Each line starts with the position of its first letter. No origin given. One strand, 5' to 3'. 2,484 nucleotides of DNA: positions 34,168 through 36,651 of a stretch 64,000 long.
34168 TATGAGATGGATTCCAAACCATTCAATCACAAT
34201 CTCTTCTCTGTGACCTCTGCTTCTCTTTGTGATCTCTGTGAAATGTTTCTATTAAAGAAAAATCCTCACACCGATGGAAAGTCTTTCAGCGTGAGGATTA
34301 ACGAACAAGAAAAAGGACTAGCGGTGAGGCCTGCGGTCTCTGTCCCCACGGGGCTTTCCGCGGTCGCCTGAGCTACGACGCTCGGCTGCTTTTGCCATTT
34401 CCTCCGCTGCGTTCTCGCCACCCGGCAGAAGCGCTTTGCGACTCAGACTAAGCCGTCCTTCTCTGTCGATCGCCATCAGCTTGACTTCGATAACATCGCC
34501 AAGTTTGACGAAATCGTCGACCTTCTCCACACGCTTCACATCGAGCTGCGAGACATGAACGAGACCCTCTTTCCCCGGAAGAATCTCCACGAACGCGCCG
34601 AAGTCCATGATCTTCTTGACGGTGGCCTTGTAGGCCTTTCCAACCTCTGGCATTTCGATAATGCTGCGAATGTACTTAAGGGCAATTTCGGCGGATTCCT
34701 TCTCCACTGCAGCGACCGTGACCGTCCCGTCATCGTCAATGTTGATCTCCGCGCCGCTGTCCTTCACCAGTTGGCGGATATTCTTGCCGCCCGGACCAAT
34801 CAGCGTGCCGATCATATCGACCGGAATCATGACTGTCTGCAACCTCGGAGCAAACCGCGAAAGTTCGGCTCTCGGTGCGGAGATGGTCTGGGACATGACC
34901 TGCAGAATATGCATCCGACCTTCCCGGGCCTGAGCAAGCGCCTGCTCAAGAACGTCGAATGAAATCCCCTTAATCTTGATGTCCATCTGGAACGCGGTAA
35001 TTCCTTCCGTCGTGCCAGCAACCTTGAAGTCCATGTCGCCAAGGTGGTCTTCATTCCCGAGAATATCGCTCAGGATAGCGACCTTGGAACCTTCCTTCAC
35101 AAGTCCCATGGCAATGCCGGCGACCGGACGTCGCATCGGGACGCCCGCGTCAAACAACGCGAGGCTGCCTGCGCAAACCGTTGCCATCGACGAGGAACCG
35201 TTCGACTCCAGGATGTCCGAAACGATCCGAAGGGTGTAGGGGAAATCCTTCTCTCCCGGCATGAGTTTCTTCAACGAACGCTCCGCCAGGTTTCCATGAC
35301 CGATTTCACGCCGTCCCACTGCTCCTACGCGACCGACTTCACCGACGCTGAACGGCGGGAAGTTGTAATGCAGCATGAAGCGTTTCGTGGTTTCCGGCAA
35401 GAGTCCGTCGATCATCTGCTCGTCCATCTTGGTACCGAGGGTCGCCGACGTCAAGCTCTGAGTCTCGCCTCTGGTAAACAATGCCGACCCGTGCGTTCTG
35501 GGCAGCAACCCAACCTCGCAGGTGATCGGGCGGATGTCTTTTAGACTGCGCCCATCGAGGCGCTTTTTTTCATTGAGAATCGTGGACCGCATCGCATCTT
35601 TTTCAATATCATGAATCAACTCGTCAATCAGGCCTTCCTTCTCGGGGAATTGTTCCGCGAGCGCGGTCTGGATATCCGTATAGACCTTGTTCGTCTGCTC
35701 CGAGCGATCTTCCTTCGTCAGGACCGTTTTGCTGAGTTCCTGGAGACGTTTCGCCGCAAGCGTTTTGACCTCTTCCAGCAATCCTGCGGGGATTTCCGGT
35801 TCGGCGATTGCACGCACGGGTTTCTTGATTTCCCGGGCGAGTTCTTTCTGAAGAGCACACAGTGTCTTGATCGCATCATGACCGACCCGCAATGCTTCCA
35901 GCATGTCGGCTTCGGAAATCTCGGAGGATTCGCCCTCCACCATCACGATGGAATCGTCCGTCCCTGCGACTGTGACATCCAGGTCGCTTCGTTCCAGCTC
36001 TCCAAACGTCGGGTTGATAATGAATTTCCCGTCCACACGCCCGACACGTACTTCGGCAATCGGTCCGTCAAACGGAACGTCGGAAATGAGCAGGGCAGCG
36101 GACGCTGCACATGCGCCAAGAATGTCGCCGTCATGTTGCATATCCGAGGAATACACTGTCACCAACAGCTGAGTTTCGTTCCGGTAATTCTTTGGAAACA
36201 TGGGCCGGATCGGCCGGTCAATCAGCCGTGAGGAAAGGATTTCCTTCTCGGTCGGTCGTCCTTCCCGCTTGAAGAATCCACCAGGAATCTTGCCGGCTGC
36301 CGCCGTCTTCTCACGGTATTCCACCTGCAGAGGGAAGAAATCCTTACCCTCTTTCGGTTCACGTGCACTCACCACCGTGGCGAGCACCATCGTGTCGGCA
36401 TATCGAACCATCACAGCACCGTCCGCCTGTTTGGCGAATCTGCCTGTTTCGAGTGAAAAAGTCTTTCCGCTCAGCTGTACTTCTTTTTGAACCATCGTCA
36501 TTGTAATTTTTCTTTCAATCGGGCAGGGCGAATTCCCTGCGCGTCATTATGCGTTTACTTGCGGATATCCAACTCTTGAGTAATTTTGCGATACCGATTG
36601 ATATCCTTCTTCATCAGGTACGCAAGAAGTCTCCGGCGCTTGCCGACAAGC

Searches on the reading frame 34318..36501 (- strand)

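Call 7: search_protein_families(library=pfam, proteins=[window:34318-36501:-], max_evalue=0.01)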
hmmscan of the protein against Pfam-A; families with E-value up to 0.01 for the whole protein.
window:34318-36501:- (727 aa): 6 families
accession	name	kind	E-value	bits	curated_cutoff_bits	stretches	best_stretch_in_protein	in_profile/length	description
PF01138.27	RNase_PH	-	3.7e-58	196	25.5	2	323-455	2-130/130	3' exoribonuclease family, domain 1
PF03725.20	RNase_PH_C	-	4.7e-24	84.6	20.8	2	146-209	1-66/67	3' exoribonuclease family, domain 2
PF00575.29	S1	-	1.9e-16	60.6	22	1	618-689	2-74/74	S1 RNA binding domain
PF00013.35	KH_1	-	1.8e-14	53.7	21.5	1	555-612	2-65/66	KH domain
PF03726.19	PNPase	-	5.8e-13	49.6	24.6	1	241-319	2-81/81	Polyribonucleotide nucleotidyltransferase, RNA binding domain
PF22675.2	KH-I_KHDC4-BBP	-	0.0031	17.8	30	1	562-602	6-47/76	KHDC4/BBP-like, KH-domain type I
